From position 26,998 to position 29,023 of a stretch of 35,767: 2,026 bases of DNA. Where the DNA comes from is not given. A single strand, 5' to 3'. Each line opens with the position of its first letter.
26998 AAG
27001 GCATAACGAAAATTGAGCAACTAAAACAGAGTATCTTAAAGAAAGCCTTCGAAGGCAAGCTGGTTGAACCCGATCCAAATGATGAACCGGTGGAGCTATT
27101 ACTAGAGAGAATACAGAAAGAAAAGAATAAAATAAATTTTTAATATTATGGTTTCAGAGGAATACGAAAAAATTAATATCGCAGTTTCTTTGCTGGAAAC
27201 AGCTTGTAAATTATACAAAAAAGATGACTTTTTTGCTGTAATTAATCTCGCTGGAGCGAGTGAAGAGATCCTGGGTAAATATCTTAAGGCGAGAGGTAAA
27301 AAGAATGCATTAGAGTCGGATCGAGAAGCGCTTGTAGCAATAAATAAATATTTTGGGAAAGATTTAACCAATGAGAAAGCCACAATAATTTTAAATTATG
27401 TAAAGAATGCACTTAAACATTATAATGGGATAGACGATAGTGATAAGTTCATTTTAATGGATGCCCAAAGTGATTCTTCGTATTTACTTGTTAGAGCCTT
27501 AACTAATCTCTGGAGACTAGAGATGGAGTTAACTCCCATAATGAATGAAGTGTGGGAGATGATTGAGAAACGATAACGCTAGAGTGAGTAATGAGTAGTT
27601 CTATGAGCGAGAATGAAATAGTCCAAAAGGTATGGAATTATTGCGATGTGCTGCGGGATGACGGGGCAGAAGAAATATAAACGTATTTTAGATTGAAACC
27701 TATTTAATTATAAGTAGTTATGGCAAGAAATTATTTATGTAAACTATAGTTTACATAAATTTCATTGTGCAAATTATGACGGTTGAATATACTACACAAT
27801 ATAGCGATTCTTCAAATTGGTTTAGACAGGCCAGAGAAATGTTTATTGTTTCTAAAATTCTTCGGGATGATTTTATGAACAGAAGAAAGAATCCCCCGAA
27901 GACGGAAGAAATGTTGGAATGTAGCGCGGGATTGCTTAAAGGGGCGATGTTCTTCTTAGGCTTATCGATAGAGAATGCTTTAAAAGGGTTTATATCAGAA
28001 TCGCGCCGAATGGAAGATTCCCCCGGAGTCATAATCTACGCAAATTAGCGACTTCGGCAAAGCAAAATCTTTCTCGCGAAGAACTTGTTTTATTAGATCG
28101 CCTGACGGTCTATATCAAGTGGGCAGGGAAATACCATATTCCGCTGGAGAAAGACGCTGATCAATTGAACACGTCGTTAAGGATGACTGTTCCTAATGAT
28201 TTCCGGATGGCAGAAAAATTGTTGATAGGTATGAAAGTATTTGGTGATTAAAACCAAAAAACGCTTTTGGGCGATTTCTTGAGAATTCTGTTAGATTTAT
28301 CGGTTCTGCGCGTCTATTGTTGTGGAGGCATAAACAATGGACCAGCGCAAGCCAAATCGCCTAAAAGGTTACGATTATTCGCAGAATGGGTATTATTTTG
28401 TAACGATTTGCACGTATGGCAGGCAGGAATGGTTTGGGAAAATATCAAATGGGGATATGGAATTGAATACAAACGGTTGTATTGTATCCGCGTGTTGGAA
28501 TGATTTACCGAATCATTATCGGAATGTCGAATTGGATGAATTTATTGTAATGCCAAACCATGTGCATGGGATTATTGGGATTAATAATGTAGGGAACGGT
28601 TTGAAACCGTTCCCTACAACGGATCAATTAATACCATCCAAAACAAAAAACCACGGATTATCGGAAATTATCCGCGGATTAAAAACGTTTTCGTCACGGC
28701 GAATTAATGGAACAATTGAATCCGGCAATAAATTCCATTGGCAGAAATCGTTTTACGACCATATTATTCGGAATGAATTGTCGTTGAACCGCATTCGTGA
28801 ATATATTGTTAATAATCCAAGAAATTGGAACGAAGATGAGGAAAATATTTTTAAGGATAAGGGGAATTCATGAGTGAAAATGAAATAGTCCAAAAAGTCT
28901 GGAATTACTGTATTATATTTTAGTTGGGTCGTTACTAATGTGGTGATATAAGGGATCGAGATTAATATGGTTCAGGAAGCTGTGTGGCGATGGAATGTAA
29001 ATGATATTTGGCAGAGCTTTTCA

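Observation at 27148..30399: Stack of three HEPN-like gene cassettes between hsdS and hsdM, each closed by an hsdM-start sequence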

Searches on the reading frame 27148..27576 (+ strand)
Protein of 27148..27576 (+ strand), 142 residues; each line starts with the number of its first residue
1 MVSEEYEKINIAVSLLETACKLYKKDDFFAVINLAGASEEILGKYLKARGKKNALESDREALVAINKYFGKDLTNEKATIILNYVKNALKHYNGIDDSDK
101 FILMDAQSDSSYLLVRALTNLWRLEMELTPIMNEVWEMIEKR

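Call 5: search_protein_families(library=pfam, proteins=[window:27148-27576:+], max_evalue=0.1)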
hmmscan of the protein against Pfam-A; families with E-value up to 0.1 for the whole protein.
window:27148-27576:+ (142 aa): 1 family
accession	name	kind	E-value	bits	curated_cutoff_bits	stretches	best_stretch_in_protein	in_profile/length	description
PF07362.18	CcdA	-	0.094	13.5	22.4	0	32-69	21-58/71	Post-segregation antitoxin CcdA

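Call 10: search_protein_families(library=padloc, proteins=[window:27148-27576:+], max_evalue=0.1)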
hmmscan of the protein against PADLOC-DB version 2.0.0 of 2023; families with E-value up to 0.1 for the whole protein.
window:27148-27576:+ (142 aa): 0 families

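Call 11: search_protein_families(library=ncbifam, proteins=[window:27148-27576:+], max_evalue=0.1)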
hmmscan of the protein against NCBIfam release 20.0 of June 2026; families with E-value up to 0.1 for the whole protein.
window:27148-27576:+ (142 aa): 0 families

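Call 18: find_homologous_proteins(query=window:27148-27576:+)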
Query window:27148-27576:+ (142 aa): 6 proteins with E <= 0.001 among 161 candidates.
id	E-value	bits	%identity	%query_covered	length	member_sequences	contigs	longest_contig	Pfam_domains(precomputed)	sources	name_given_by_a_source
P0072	5.7e-85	300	100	100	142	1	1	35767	-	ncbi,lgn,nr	ncbi:MAG: hypothetical protein PHY88_00140 [Candidatus Omnitrophica bacterium]|nr:hypothetical prote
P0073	1.2e-53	199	67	99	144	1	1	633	-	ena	-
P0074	2.0e-46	175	60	97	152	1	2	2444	-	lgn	-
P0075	1.8e-37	146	53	95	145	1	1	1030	-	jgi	jgi:hypothetical protein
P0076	8.6e-30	121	49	96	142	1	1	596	-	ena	-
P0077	4.8e-22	96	45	92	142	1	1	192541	-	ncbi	ncbi:MAG: hypothetical protein ABIE75_04645 [Candidatus Omnitrophota bacterium]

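Call 19: find_encoding_contigs(protein=P0077, flank=9000, max_places=2)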
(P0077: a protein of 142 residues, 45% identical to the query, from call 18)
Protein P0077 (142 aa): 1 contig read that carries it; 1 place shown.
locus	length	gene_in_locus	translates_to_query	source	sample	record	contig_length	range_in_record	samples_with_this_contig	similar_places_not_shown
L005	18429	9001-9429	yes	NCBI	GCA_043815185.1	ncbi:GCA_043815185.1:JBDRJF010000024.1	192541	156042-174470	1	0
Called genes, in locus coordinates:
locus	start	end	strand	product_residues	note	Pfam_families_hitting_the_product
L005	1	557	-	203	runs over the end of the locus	PF01813:ATP-synt_D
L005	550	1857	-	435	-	PF02874:ATP-synt_ab_N, PF00006:ATP-synt_ab, PF22919:ATP-synt_VA_C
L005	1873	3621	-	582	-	PF02874:ATP-synt_ab_N, PF16886:ATP-synt_ab_Xtn, PF00006:ATP-synt_ab, PF22919:ATP-synt_VA_C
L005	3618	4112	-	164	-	PF10962:DUF2764 (weak)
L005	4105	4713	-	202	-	-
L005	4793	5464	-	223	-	PF00215:OMPdecase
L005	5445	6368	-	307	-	PF01180:DHO_dh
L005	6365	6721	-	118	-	PF01925:TauE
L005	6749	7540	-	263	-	PF00175:NAD_binding_1 (weak), PF10418:DHODB_Fe-S_bind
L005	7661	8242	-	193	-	PF01797:Y1_Tnp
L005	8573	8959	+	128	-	-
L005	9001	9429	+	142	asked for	-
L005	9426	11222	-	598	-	PF00425:Chorismate_bind, PF01063:Aminotran_4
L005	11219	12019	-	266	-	PF01149:Fapy_DNA_glyco, PF06831:H2TH, PF06827:zf-FPG_IleRS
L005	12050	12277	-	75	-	-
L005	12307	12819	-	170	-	PF22769:DCD, PF00692:dUTPase (weak)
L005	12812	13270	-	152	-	PF02481:DNA_processg_A (weak), PF18306:LDcluster4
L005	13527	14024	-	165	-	PF03358:FMN_red, PF12724:Flavodoxin_5 (faint)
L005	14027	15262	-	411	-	PF27218:MJ0043_C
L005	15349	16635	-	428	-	PF01979:Amidohydro_1, PF12890:DHOase, PF07969:Amidohydro_3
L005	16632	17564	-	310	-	PF02729:OTCace_N, PF00185:OTCace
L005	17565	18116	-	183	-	PF00156:Pribosyltran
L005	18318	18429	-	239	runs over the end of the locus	PF00590:TP_methylase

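Call 20: find_encoding_contigs(protein=P0074, flank=3000, max_places=2)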
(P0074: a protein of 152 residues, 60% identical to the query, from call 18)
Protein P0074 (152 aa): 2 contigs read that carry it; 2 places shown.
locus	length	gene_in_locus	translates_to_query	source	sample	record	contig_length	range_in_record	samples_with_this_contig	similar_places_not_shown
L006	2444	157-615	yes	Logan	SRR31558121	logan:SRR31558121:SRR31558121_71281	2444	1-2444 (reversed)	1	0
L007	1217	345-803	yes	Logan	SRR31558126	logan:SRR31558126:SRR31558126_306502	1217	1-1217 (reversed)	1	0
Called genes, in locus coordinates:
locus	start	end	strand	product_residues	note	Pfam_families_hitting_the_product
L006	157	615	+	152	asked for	-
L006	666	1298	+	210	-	-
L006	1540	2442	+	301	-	?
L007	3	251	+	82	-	?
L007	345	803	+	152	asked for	-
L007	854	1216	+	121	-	?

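Call 36: predict_structure(alignment_id=A1)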
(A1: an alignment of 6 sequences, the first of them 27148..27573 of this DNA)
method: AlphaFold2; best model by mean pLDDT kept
length: 142 residues; sequences in the alignment: 6
mean_pLDDT: 84.6   pTM: 0.78
mean pLDDT of the five models: 84.6, 83.1, 80.9, 80.6, 78.9
residues with pLDDT >= 90: 69; 70-90: 51; 50-70: 15; < 50: 7
segments of 3 or more residues with pLDDT < 50: 1-3, 96-99
pLDDT, mean of each block of 10 residues (from residue 1): 62 97 95 94 92 88 86 84 74 53 78 94 94 95 74
secondary structure, 60 per line:
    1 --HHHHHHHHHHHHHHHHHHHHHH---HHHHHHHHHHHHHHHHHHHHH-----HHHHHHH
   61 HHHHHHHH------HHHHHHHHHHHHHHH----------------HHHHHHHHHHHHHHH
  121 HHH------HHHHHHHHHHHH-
elements in order: H3-24 H28-48 H54-68 H75-89 H106-123 H130-141

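Call 40: search_protein_representatives(alignment_id=A1)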
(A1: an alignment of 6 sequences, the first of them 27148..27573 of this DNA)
Query: 6 sequences, 143 profile positions. Proteins with E-value up to 0.001 (for the whole library): 1035; up to 1e-10: 434; up to 1e-30: 9. The best 150 are listed.
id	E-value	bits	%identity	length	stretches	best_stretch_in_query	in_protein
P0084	1.6e-46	173.8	-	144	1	2-141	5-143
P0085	1.1e-44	167.8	-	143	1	3-138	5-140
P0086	3.3e-43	163.0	-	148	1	1-140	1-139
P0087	1.7e-40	154.2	-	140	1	2-141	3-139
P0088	1.6e-39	151.1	-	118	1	31-138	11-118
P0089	2.0e-37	144.3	-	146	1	1-142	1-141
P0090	1.4e-36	141.6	-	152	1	1-142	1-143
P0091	3.0e-35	137.2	-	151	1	4-142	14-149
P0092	1.2e-33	132.1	-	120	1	22-142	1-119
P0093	8.9e-30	119.5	-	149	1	1-139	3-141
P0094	2.0e-29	118.3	-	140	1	4-139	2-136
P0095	1.4e-28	115.6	-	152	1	1-141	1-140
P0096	8.2e-27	109.8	-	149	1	6-140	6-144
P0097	2.9e-26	108.1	-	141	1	1-138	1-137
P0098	4.5e-26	107.5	-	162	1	1-139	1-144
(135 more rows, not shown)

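Call 43: fold_search(model_id=the predicted structure, library=pdb)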
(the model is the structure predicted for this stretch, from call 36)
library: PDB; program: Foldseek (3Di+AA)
matches with E <= 10: 176; with E <= 0.001: 0
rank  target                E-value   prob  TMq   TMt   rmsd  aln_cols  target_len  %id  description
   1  9bj7_E                2.3e-01  0.60  0.36  0.33   8.1       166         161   17  Crystal structure of the N-terminal truncated AbiV (residues 24-201) (released 2025-08-13)
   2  9bj7_C                3.2e-01  0.47  0.35  0.31   9.5       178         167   16  Crystal structure of the N-terminal truncated AbiV (residues 24-201) (released 2025-08-13)
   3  9bj7_A                3.8e-01  0.41  0.34  0.31   9.6       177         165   16  Crystal structure of the N-terminal truncated AbiV (residues 24-201) (released 2025-08-13)
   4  9bj7_G                4.4e-01  0.41  0.35  0.32   9.6       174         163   16  Crystal structure of the N-terminal truncated AbiV (residues 24-201) (released 2025-08-13)
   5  2hsb                  5.1e-01  0.57  0.34  0.37   8.9       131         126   13  Crystal structure of a hepn domain containing protein (af_0298) from archaeoglobus fulgidus at 1.95 A resolution (released 2006-08-15)
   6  9bj7_X                5.7e-01  0.69  0.44  0.43   8.0       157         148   16  Crystal structure of the N-terminal truncated AbiV (residues 24-201) (released 2025-08-13)
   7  9bj6_B                5.7e-01  0.35  0.34  0.31   9.7       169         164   16  Crystal structure of the HEPN family member AbiV, an RNase in a two-component antiphage system in Lactococcus lactis (released 2025-08-13)
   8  9bj7_B                6.6e-01  0.66  0.44  0.42   8.0       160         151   15  Crystal structure of the N-terminal truncated AbiV (residues 24-201) (released 2025-08-13)
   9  9bj7_I                6.6e-01  0.66  0.46  0.41   7.3       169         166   20  Crystal structure of the N-terminal truncated AbiV (residues 24-201) (released 2025-08-13)
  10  9dm3_MODEL_1_A        7.0e-01  0.38  0.31  0.33   9.3       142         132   10  De novo design of proteins that bind naphthalenediimides, powerful photooxidants with tunable photophysical pr (released 2025-03-05)
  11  9bj7_J                7.4e-01  0.57  0.43  0.41   8.0       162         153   17  Crystal structure of the N-terminal truncated AbiV (residues 24-201) (released 2025-08-13)
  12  9bj7_H                7.8e-01  0.54  0.42  0.40   8.3       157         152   19  Crystal structure of the N-terminal truncated AbiV (residues 24-201) (released 2025-08-13)
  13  7dmf                  8.2e-01  0.21  0.27  0.21  14.9       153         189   10  A de novo protein that rigidly extends the structure of tVHS-like domain in tepsin with a new designed domain (released 2021-12-08)
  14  9bj7_L                1.0e+00  0.51  0.44  0.41   7.5       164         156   19  Crystal structure of the N-terminal truncated AbiV (residues 24-201) (released 2025-08-13)
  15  9bj7_W                1.0e+00  0.44  0.42  0.37   8.3       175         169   16  Crystal structure of the N-terminal truncated AbiV (residues 24-201) (released 2025-08-13)
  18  9bj7_M                1.1e+00  0.23  0.34  0.30   9.6       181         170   16  Crystal structure of the N-terminal truncated AbiV (residues 24-201) (released 2025-08-13)
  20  9bj7_N                1.2e+00  0.44  0.44  0.41   7.8       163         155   18  Crystal structure of the N-terminal truncated AbiV (residues 24-201) (released 2025-08-13)
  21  9bj7_V                1.7e+00  0.38  0.44  0.42   8.0       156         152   19  Crystal structure of the N-terminal truncated AbiV (residues 24-201) (released 2025-08-13)
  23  9bj7_F                1.9e+00  0.35  0.43  0.40   8.0       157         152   15  Crystal structure of the N-terminal truncated AbiV (residues 24-201) (released 2025-08-13)
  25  9bj7_K                2.0e+00  0.23  0.40  0.34   8.3       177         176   18  Crystal structure of the N-terminal truncated AbiV (residues 24-201) (released 2025-08-13)
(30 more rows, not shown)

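Call 44: search_protein_families(library=pfam, alignment_id=A4, max_evalue=0.01)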
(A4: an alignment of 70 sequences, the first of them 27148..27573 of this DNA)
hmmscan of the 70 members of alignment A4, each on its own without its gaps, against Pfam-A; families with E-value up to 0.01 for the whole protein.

A. member 1, window:27148-27573:+ (142 aa): 0 families

B. families by the number of members that match (of 70 scanned): 11 families
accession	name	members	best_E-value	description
PF18739.6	HEPN_Apea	3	0.0017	Apea-like HEPN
PF02607.22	B12-binding_2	1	0.0017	B12 binding domain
PF21914.1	DUF6921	1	0.0018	Domain of unknown function (DUF6921)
PF04286.17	DUF445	1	0.0033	Protein of unknown function (DUF445)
PF08411.15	Exonuc_X-T_C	1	0.004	Exonuclease C-terminal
PF23115.1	zf-C2H2_STOP2_3rd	1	0.0042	STOP2-like, C2H2-type zinc finger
PF14845.11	Glycohydro_20b2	1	0.006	beta-acetyl hexosaminidase like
PF14555.12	UBA_4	1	0.0065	UBA-like domain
PF11458.13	Mistic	1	0.0079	Membrane-integrating protein Mistic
PF15409.12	PH_8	1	0.009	Pleckstrin homology domain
PF17533.7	DUF5452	1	0.0096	Family of unknown function (DUF5452)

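Call 50: search_solved_structures(query=A4, max_evalue=1)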
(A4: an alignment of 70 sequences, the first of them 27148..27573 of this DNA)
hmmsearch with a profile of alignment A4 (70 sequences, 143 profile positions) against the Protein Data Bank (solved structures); distinct sequences matched with E-value up to 1: 0.

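Call 81: search_protein_families(library=phrogs, proteins=[window:27148-27576:+], max_evalue=0.01)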
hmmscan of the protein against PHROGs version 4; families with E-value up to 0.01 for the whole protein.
window:27148-27576:+ (142 aa): 0 families

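Call 91: find_encoding_contigs(protein=P0086, flank=6000, max_places=4)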
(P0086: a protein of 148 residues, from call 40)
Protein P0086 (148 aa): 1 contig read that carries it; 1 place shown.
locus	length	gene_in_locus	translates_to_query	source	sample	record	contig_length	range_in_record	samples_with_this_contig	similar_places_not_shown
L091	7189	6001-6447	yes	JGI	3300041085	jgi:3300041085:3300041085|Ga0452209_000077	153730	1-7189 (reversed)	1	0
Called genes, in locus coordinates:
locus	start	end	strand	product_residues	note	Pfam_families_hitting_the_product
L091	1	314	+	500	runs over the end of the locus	PF00209:SNF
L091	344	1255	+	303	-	PF13354:Beta-lactamase2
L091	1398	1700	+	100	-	PF02325:CCB3_YggT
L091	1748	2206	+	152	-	PF00359:PTS_EIIA_2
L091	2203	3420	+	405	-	PF00483:NTP_transferase, PF24894:Hexapep_GlmU, PF25084:LbH_EIF2B (weak), PF25247:LbH_GLGC, PF25087:GMPPB_C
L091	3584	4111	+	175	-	PF00881:Nitroreductase, PF14512:TM1586_NiRdase (weak), PF00881:Nitroreductase, PF14512:TM1586_NiRdase (weak)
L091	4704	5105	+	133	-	PF22091:DUF6941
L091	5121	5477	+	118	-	-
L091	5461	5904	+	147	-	-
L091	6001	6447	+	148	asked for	-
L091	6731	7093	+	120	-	-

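Call 92: find_related_loci(query=A4, collection=viral_contigs, flank=6000)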
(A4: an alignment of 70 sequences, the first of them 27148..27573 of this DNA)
Query A4 (142 aa) in viral_contigs; peptide patterns used: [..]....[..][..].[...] (x = any residue, [..] = any of these).
21 stretches matched a pattern; 9 encode a relative of the query (tblastn E <= 1e-3); 9 distinct loci.
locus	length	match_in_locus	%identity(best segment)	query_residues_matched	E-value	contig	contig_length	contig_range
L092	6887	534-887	32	8-124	1e-15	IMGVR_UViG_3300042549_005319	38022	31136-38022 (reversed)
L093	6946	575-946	32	2-124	2e-15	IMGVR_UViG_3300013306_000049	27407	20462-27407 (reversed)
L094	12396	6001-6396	32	7-132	4e-11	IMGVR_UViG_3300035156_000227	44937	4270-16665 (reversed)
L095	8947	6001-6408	29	1-130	6e-13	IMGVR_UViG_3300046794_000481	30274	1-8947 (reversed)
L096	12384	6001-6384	29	8-139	6e-9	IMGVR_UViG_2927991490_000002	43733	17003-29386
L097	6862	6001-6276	31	8-98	1e-7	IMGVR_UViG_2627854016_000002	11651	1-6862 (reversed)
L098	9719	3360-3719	29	11-137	2e-7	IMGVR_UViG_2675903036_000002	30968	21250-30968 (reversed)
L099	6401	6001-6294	27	10-105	2e-6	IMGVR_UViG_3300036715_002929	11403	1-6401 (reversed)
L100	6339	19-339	31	8-121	2e-5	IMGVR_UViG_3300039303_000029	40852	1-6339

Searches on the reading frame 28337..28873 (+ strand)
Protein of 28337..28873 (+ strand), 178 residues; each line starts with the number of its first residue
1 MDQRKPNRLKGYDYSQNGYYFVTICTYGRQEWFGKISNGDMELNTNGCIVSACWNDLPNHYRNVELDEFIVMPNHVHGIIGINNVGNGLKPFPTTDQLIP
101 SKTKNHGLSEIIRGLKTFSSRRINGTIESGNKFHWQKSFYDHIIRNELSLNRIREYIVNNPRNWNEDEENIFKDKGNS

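Call 5: search_protein_families(library=pfam, proteins=[window:28337-28873:+], max_evalue=0.1)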
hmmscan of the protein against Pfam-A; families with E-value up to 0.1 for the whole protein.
window:28337-28873:+ (178 aa): 1 family
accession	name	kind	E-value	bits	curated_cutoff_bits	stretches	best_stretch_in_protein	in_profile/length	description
PF01797.21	Y1_Tnp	-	2.9e-08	34.3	23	1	104-160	61-121/121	Transposase IS200 like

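Call 10: search_protein_families(library=padloc, proteins=[window:28337-28873:+], max_evalue=0.1)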
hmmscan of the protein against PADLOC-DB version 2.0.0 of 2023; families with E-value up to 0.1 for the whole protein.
window:28337-28873:+ (178 aa): 0 families

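Call 11: search_protein_families(library=ncbifam, proteins=[window:28337-28873:+], max_evalue=0.1)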
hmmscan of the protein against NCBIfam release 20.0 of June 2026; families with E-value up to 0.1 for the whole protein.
window:28337-28873:+ (178 aa): 2 families
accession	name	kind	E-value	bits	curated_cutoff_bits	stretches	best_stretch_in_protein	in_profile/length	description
NF047646.1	REP_Tyr_transpos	equivalog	1e-18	67.6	80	2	101-161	65-131/146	REP-associated tyrosine transposase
NF033573.1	transpos_IS200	equivalog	0.00033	20.9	55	1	106-158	69-125/126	IS200/IS605 family transposase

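Call 81: search_protein_families(library=phrogs, proteins=[window:28337-28873:+], max_evalue=0.01)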
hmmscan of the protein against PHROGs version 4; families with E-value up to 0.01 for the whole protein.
window:28337-28873:+ (178 aa): 1 family
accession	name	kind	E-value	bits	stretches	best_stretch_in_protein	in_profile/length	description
phrog_18266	-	unknown function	0.0023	19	0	114-162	69-121/165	-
